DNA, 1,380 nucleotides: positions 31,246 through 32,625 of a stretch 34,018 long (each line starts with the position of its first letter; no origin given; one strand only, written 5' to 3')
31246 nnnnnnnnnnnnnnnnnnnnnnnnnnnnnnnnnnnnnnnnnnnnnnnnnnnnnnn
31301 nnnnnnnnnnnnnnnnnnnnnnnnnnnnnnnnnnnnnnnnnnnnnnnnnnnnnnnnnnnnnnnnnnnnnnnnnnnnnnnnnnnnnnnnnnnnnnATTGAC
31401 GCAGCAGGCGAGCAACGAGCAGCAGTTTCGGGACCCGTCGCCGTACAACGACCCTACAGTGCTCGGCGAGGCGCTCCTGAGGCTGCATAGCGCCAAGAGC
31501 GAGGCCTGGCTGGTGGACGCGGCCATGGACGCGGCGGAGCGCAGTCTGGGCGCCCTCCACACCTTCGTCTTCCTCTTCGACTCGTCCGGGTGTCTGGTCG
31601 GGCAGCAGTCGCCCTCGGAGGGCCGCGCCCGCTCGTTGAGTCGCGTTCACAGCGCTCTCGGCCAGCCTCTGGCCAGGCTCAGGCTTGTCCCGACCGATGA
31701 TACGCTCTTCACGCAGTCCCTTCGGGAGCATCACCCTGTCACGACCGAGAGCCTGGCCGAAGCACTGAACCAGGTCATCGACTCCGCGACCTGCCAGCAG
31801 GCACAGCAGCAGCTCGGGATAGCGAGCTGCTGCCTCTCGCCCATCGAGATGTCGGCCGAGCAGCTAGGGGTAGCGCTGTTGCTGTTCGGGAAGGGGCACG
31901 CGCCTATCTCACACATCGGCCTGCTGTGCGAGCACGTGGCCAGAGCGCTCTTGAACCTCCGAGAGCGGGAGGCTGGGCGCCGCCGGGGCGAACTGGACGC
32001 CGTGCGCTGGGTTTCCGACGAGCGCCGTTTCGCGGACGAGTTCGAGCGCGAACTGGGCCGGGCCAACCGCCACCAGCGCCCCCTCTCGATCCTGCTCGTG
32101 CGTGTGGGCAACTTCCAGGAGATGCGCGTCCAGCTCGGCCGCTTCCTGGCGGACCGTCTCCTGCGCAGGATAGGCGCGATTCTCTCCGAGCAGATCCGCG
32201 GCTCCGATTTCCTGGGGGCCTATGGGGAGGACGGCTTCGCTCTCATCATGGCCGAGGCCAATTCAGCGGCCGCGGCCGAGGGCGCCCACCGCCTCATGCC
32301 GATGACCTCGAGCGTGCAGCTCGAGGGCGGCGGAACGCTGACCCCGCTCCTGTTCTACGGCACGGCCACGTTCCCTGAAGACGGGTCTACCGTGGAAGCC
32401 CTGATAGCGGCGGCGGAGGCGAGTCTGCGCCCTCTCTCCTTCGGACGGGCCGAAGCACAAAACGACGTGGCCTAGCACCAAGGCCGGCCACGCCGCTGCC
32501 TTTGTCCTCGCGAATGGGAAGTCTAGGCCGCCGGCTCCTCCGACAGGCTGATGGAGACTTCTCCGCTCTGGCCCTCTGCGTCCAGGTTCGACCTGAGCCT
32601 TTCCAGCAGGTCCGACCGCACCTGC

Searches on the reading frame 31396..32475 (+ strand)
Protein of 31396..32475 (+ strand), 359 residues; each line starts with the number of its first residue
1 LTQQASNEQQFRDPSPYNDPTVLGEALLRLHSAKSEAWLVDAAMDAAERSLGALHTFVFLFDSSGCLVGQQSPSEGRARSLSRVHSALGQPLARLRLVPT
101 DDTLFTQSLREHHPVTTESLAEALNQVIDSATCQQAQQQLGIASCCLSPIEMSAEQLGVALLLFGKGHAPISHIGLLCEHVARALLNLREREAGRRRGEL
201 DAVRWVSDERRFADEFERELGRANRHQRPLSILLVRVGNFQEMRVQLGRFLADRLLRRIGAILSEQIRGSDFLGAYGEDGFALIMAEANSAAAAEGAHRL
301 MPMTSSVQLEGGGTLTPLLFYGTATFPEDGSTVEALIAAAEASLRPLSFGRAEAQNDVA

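Call 28: search_protein_families(library=pfam, proteins=[window:31396-32475:+], max_evalue=0.001)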
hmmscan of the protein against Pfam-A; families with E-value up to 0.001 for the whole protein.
window:31396-32475:+ (359 aa): 1 family
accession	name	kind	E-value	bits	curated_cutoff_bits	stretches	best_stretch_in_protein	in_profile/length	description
PF00990.26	GGDEF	-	4.5e-18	66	23.8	1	209-344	12-151/161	Diguanylate cyclase, GGDEF domain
